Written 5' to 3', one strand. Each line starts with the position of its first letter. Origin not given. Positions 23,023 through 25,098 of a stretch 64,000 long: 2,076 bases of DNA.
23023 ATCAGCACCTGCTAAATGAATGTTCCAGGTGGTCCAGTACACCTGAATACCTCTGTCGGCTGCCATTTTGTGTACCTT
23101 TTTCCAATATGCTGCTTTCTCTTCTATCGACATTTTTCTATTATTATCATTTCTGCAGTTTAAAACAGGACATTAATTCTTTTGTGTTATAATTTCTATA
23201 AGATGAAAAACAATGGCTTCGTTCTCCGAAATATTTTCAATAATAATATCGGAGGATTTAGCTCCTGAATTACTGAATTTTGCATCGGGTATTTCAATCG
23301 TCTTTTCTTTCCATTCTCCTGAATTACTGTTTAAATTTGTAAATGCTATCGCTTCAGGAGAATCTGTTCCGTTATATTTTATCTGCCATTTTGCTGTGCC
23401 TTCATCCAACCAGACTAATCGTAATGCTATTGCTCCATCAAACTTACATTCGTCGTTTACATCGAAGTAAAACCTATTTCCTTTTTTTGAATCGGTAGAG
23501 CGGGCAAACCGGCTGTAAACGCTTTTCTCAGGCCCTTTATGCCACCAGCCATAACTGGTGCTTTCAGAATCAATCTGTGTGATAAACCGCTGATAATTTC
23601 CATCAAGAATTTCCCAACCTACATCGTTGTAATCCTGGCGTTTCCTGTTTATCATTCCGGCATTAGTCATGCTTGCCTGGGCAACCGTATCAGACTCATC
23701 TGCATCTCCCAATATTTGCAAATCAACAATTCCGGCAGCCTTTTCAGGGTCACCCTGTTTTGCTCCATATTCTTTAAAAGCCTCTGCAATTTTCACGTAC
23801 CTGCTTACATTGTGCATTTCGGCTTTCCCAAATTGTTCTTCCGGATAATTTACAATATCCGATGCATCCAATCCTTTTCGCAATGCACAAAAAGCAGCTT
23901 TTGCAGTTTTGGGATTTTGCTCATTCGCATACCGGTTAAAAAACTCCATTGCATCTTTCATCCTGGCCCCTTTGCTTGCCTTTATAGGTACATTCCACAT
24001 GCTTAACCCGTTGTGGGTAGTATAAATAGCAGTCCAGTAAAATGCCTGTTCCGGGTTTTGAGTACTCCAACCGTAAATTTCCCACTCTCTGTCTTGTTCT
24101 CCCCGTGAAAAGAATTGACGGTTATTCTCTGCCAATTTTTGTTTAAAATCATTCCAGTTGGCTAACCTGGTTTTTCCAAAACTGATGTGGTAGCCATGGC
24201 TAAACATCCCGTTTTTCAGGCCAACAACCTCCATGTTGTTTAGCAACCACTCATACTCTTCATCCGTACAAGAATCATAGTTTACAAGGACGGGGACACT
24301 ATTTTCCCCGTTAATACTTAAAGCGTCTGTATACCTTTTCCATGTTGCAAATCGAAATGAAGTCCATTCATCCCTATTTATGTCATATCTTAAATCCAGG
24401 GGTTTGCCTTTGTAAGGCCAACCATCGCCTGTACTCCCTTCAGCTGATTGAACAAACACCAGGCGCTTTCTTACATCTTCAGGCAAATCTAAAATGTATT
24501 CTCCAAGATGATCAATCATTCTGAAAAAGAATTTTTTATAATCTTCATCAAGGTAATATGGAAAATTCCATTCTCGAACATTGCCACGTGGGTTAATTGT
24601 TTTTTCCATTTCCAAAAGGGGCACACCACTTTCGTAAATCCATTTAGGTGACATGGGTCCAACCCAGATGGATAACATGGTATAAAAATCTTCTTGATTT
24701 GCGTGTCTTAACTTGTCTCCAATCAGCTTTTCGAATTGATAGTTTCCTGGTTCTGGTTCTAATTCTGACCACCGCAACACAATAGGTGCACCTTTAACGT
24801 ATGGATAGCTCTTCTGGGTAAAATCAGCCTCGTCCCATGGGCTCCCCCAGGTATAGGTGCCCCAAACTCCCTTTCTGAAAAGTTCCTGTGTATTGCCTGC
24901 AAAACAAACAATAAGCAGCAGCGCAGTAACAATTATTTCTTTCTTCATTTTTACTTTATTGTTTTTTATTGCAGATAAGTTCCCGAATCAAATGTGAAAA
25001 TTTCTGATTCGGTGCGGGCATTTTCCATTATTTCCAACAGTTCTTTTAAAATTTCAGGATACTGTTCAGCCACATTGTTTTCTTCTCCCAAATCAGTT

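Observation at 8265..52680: Two recurrent uncharacterised enzyme-like modules (A and B) are adjacent twice and fused once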

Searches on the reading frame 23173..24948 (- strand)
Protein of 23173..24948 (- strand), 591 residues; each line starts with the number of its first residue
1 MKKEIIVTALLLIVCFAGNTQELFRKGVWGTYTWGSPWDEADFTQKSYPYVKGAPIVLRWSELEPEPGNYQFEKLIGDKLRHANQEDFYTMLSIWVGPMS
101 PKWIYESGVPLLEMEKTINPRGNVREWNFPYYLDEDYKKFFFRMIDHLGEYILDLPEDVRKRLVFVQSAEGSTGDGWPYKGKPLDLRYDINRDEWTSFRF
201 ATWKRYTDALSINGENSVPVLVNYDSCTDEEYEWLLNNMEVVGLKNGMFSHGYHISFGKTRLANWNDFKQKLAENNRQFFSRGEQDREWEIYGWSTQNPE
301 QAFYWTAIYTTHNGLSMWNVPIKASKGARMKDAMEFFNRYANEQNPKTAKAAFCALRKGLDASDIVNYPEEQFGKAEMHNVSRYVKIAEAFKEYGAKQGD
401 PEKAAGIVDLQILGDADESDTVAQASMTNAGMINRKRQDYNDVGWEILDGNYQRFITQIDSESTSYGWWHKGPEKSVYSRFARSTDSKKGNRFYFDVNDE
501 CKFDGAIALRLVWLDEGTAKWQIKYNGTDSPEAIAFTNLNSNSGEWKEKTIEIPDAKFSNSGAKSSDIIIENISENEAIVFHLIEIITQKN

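Call 3: search_protein_families(library=pfam, proteins=[window:23173-24948:-], max_evalue=0.01)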
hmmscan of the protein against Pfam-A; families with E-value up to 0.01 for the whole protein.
window:23173-24948:- (591 aa): 0 families

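Call 8: search_solved_structures(query=window:23173-24948:-, max_evalue=1)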
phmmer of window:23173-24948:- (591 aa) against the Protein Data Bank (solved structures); distinct sequences matched with E-value up to 1: 0.

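Call 9: search_protein_families(library=ncbifam, proteins=[window:23173-24948:-], max_evalue=0.1)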
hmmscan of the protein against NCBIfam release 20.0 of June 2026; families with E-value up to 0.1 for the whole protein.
window:23173-24948:- (591 aa): 0 families

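Call 10: find_homologous_proteins(query=window:23173-24948:-, max_evalue=0.00001)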
Query window:23173-24948:- (591 aa): 470 proteins with E <= 0.00001 among 3769 candidates; the best 120 are listed.
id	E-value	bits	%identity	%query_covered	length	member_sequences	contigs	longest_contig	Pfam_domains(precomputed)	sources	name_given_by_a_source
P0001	0.0e+0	1392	100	100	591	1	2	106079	-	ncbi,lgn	ncbi:MAG: hypothetical protein WD577_11265 [Bacteroidales bacterium]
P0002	0.0e+0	1169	81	100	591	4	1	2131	-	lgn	-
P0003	0.0e+0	1146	81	99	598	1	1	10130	-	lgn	-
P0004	0.0e+0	1139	80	100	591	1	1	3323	-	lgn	-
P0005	0.0e+0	1133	79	99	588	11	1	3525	-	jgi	jgi:hypothetical protein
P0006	0.0e+0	1124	78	99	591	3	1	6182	-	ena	-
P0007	0.0e+0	1123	78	99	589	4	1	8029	-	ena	-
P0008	0.0e+0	1119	80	97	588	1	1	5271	-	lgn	-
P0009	0.0e+0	1118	79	99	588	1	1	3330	-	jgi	-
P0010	0.0e+0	1079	77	98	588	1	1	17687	-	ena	-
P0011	3.5e-282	956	67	99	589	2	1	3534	-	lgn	-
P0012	5.8e-210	717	53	99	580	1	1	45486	-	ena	-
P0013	1.9e-209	715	53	99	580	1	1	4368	-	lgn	-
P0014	1.8e-208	712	53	99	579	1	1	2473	-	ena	-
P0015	3.7e-207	708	53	99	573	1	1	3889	-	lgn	-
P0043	8.0e-193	660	50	100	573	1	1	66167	-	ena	-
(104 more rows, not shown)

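Call 17: predict_structure(alignment_id=A1)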
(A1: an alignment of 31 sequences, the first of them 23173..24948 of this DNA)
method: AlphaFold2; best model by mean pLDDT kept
length: 591 residues; sequences in the alignment: 31
mean_pLDDT: 87.2   pTM: 0.88
mean pLDDT of the five models: 87.2, 86.3, 86.1, 85.9, 85.1
residues with pLDDT >= 90: 397; 70-90: 113; 50-70: 45; < 50: 36
segments of 3 or more residues with pLDDT < 50: 14-23, 410-434
pLDDT, mean of each block of 10 residues (from residue 1): 59 44 69 88 93 95 97 97 96 92 97 85 85 97 98 96 91 75 92 93 96 88 89 93 81 72 91 91 79 74 91 92 92 95 90 96 95 94 95 91 68 37 39 56 88 96 94 91 92 97 95 97 97 98 97 96 97 94 93 40
secondary structure, 60 per line:
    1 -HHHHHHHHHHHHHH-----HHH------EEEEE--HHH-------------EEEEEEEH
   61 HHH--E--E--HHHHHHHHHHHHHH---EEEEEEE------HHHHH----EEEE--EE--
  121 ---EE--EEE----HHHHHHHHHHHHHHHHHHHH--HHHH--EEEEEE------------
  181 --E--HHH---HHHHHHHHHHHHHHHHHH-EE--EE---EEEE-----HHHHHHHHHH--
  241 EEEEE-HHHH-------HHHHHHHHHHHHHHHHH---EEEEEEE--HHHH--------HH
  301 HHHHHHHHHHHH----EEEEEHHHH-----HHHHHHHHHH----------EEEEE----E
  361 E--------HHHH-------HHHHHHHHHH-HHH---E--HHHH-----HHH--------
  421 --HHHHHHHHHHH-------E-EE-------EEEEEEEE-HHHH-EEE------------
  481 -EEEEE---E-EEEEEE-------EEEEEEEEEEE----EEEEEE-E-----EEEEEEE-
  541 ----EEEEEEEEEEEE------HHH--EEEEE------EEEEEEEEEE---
elements in order: H2-15 E30-34 E53-59 H60-63 H72-85 E89-95 H102-106 E111-114 E128-130 H135-154 H157-160 E163-168 H192-209 E220-223 H229-238 E241-245 H247-250 H258-274 E278-284 H287-290 H299-312 E317-321 H322-325 H331-340 E351-355 H370-373 H381-390 H401-404 H423-433 E452-459 H461-464 E466-468 E482-486 E492-497 E505-515 E520-525 E533-539 E545-556 E568-572 E579-588

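Call 19: find_related_loci(query=A1, collection=genome_contigs, flank=10000)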
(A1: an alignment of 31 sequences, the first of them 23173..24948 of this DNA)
Query A1 (591 aa) in genome_contigs; peptide patterns used: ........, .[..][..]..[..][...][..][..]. (x = any residue, [..] = any of these).
84 stretches matched a pattern; 64 encode a relative of the query (tblastn E <= 1e-3); 64 distinct loci.
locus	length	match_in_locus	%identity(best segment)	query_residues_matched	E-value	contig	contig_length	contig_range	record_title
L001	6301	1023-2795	80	1-591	0e+0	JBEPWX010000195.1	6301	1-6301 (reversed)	MAG: Mariniphaga sp. isolate 01_S196.semibin_refined.147 NODE_9238_length_6301_cov_1.724490:0-6301, whole genome shotgun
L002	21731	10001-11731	52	1-591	0e+0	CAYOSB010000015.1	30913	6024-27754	MAG TPA_asm: uncultured Bacteroidaceae bacterium isolate SRP141376_co4_139 genome assembly, contig: NODE_2658_length_309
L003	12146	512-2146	54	20-586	0e+0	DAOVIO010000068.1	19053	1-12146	MAG TPA_asm: Bacteroidales bacterium isolate CSMAG_1369 CSMAG_1369_k141_2412769_length_19053_cov_25.0559, whole genome s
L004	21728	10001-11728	52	1-587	0e+0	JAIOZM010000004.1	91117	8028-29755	MAG: Bacteroidales bacterium isolate Tobar13.5m-G9 Tobar13-5m-C234, whole genome shotgun sequence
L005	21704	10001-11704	52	5-586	0e+0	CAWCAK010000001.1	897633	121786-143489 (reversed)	MAG: uncultured Bacteroidetes bacterium isolate MFD03804.bin.2.1 genome assembly, contig: contig_18682, whole genome sho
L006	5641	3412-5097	50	5-586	0e+0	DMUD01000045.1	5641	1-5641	MAG TPA_asm: Cytophagales bacterium isolate UBA9547 contig_17302, whole genome shotgun sequence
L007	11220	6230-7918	51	5-586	0e+0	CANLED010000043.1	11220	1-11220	MAG: Chitinophagaceae bacterium isolate ZE-15may19-283 genome assembly, contig: ZE-15May19-c10305, whole genome shotgun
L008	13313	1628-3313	50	5-586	0e+0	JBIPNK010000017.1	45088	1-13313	MAG: Chitinophagaceae bacterium isolate ME2018-06-05_3300043470_group8_bin116 Rohwer_bin516_scaffold_505_c1, whole genom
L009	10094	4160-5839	49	6-586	0e+0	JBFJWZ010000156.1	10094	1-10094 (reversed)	MAG: Oceanipulchritudo sp. isolate Mix_sand19.2022.05.G.36 k141_5199368_length_10094_cov_9.0000, whole genome shotgun se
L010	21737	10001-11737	48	1-586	0e+0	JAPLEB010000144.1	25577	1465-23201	MAG: Bacteroidia bacterium isolate LacPavin_0920_SED5_MAG_39_21 LacPavin_0920_SED5_scaffold_872587, whole genome shotgun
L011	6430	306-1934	49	17-586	0e+0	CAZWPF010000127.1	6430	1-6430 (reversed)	MAG TPA_asm: uncultured Chitinophagaceae bacterium isolate SRP268622_co1_380 genome assembly, contig: NODE_29949_length_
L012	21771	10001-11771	79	1-591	1e-178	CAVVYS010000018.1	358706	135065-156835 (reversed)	MAG: uncultured Bacteroidaceae bacterium isolate MFD03804.bin.2.69 genome assembly, contig: contig_51904, whole genome s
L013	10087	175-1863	47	18-586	4e-177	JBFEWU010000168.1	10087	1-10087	MAG: Draconibacterium sp. isolate Mix_mud08.2021.06.74 k141_907988_length_10087_cov_11.0000, whole genome shotgun sequen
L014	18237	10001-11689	49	5-586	0e+0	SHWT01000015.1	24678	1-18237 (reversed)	MAG: Chitinophagaceae bacterium isolate Baikal-deep-G72 BACOMB-C9459, whole genome shotgun sequence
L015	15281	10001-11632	45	23-586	2e-167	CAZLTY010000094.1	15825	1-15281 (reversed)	MAG TPA_asm: uncultured Pirellulales bacterium isolate binchicken_co142_456 genome assembly, contig: NODE_10725_length_1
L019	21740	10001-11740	43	1-586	3e-163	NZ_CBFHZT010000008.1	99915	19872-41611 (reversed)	MAG: Polaribacter sp. isolate Co_bin_549_strict Co_bin_549_strict_c8, whole genome shotgun sequence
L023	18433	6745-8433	51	5-586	0e+0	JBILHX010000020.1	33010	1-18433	MAG: Chitinophagaceae bacterium isolate ME2017-05-12_3300034357_group7_bin12 Rohwer_bin515_scaffold_238_c1, whole genome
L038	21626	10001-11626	39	1-586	2e-130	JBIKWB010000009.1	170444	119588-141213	MAG: Opitutaceae bacterium isolate ME2015-09-01_3300035663_group6_bin66 Rohwer_bin2655_scaffold_25_c1, whole genome shot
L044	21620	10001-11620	38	3-586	4e-126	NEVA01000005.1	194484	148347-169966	MAG: Opitutia bacterium Tous-C4FEB Opitutae-Tous-C4FEB-C5, whole genome shotgun sequence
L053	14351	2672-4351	50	5-586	0e+0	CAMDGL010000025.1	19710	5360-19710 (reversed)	MAG: Chitinophaga pinensis isolate MiH-14oct19-172 genome assembly, contig: MiH-14oct19-C5489, whole genome shotgun sequ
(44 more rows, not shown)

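Call 40: find_encoding_contigs(protein=P0001, flank=10000, max_places=3)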
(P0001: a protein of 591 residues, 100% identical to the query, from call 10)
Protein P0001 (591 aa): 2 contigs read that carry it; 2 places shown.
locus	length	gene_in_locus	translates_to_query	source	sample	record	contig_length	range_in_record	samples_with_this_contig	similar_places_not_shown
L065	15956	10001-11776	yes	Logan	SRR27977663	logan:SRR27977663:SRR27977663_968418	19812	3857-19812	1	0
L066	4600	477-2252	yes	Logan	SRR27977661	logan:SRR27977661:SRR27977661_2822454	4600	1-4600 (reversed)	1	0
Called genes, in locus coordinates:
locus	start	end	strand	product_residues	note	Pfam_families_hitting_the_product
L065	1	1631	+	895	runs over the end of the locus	-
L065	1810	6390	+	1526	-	PF17957:Big_7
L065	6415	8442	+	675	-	-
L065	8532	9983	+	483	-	PF00884:Sulfatase, PF01663:Phosphodiest (faint), PF16347:SGSH_C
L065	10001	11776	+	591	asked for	-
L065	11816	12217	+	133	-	-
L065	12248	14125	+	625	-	PF16586:DUF5060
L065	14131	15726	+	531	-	PF00884:Sulfatase, PF01663:Phosphodiest (faint), PF16347:SGSH_C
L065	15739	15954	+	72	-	?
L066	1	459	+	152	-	?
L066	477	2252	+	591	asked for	-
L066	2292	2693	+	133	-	-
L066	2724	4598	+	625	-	PF16586:DUF5060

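Call 45: search_solved_structures(query=A1, max_evalue=1)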
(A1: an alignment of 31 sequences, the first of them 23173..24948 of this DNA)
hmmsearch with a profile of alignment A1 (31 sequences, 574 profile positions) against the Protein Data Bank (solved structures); distinct sequences matched with E-value up to 1: 4.
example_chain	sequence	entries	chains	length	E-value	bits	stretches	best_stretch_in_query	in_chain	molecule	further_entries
5e9a_A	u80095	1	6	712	0.16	13.8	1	62-111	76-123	Beta-galactosidase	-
8fa4_B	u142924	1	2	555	0.25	13.2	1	61-109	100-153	Glycoside hydrolase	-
7kmn_A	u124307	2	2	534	0.27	13.1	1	61-109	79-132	Beta-galactosidase, GH35 family | Beta-galactosidase, GH35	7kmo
3egr_A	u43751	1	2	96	0.35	12.7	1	284-348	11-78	phenylacetate-CoA oxygenase subunit PaaB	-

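Call 50: search_protein_families(library=pfam, proteins=[L012:5227-6651:+, L053:11577-14351:+, L019:14739-16337:-, L044:4724-6379:-, L038:6449-9418:-], max_evalue=0.001)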
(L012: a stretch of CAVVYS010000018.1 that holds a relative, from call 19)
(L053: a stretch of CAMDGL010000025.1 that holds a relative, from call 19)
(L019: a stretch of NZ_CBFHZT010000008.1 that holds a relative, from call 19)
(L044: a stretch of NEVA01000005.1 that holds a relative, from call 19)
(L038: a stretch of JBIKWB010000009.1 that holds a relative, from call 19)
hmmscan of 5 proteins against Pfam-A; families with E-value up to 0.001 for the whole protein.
L012:5227-6651:+ (474 aa): 3 families
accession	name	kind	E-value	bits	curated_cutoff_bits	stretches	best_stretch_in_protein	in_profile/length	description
PF16499.11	Melibiase_2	-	1.2e-14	54.8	23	1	180-298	106-237/284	Alpha galactosidase A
PF02065.24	Melibiase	-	6e-07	29.2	27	1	56-207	59-191/347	Melibiase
PF17801.7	Melibiase_C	-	5.9e-06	26.7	22.9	1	399-469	2-69/71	Alpha galactosidase C-terminal beta sandwich domain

L053:11577-14351:+ (925 aa): 6 families
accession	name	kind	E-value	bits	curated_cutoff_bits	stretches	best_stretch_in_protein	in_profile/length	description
PF13715.12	CarbopepD_reg_2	-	1.8e-21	76.4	32.2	1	133-213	1-87/88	CarboxypepD_reg-like domain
PF07715.20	Plug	-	6.3e-20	72.1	23.9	1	222-328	2-107/107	TonB-dependent Receptor Plug Domain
PF13620.12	CarboxypepD_reg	-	2.2e-15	57.2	32.3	1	132-203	1-82/82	Carboxypeptidase regulatory-like domain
PF07660.19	STN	-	2e-10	40.7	28.4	1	72-120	3-51/52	Secretin and TonB N terminus short domain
PF15976.11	CooC_C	-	0.0004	20.8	29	0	124-179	10-63/93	CS1-pili formation C-terminal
PF02369.22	Big_1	-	0.00067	20.1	34.9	0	120-170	8-65/93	Bacterial Ig-like domain (group 1)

L019:14739-16337:- (532 aa): 0 families

L044:4724-6379:- (551 aa): 1 family
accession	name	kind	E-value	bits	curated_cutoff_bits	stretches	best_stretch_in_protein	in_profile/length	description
PF00474.23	SSF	-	1.1e-47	163.3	22.8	1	36-446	1-406/406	Sodium:solute symporter family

L038:6449-9418:- (989 aa): 1 family
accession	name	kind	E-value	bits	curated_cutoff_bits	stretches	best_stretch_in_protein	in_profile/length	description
PF07715.20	Plug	-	6.4e-05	23.8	23.9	1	115-218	2-106/107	TonB-dependent Receptor Plug Domain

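Call 61: search_protein_representatives(alignment_id=A1)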
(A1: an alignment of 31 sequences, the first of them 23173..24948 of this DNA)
Query: 31 sequences, 574 profile positions. Proteins with E-value up to 0.001 (for the whole library): 1988; up to 1e-10: 1010; up to 1e-30: 382. The best 150 are listed.
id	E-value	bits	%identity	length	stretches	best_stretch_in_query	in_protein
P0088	1.9e-285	964.5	-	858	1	5-573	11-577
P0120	9.7e-259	876.3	-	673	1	24-573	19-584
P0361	4.5e-243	824.6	-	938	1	22-572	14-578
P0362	2.8e-241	818.7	-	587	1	30-572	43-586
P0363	7.6e-234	794.1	-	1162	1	7-572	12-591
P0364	3.3e-201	686.4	-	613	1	30-572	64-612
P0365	4.4e-195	666.2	-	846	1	31-571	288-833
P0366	2.1e-179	614.4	-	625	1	31-572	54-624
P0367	5.9e-177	606.3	-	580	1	9-572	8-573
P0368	1.5e-176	605.0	-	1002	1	16-572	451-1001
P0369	9.7e-175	599.0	-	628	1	27-497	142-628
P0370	2.1e-172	591.3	-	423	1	14-417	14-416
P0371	1.4e-171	588.6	-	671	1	181-573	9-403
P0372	1.8e-164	565.1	-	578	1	28-571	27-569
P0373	5.3e-154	530.5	-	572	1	10-572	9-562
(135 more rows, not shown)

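Call 69: search_solved_structures(query=L023:5167-6720:+, max_evalue=1e-30)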
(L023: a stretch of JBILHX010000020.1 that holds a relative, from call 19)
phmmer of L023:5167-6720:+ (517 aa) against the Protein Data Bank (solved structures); distinct sequences matched with E-value up to 1e-30: 5.
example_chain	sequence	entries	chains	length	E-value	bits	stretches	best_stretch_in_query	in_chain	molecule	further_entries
6hhm_A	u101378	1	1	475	1.4e-44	155.8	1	20-462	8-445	Arylsulfatase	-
5fql_A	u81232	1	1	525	2.1e-38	135.4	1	25-365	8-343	IDURONATE-2-SULFATASE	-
6ioz_A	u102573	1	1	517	7.2e-38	133.7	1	26-365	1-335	Iduronate 2-sulfatase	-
6hr5_A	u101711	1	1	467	3.1e-32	115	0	221-477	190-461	Alpha-L-rhamnosidase/sulfatase (GH78)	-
9koq_A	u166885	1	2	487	1.8e-31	112.5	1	25-475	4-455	Sulfatase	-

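Call 81: find_encoding_contigs(protein=P0043, flank=10000, max_places=2)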
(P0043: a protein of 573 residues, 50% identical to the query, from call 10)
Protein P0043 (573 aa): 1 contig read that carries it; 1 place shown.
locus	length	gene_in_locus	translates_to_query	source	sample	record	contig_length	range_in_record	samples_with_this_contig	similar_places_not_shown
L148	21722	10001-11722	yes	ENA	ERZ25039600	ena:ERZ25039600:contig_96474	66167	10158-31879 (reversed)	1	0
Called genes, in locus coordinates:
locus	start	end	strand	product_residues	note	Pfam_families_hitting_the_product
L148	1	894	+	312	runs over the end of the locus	PF00903:Glyoxalase (weak), PF18029:Glyoxalase_6 (faint), PF00903:Glyoxalase (weak)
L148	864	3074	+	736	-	-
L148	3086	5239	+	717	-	-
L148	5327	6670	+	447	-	PF04616:Glyco_hydro_43, PF03422:CBM_6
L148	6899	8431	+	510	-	PF00884:Sulfatase, PF02995:DUF229 (weak), PF01663:Phosphodiest (weak), PF16347:SGSH_C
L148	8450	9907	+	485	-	PF00884:Sulfatase, PF01663:Phosphodiest, PF16347:SGSH_C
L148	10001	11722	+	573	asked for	-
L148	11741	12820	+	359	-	PF00331:Glyco_hydro_10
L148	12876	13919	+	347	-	PF00331:Glyco_hydro_10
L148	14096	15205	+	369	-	-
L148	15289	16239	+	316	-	PF00884:Sulfatase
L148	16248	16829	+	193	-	PF00884:Sulfatase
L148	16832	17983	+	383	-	PF01263:Aldose_epim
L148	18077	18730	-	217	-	PF00923:TAL_FSA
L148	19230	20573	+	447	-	PF00884:Sulfatase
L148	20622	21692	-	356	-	PF00356:LacI, PF00532:Peripla_BP_1, PF13407:Peripla_BP_4, PF13377:Peripla_BP_3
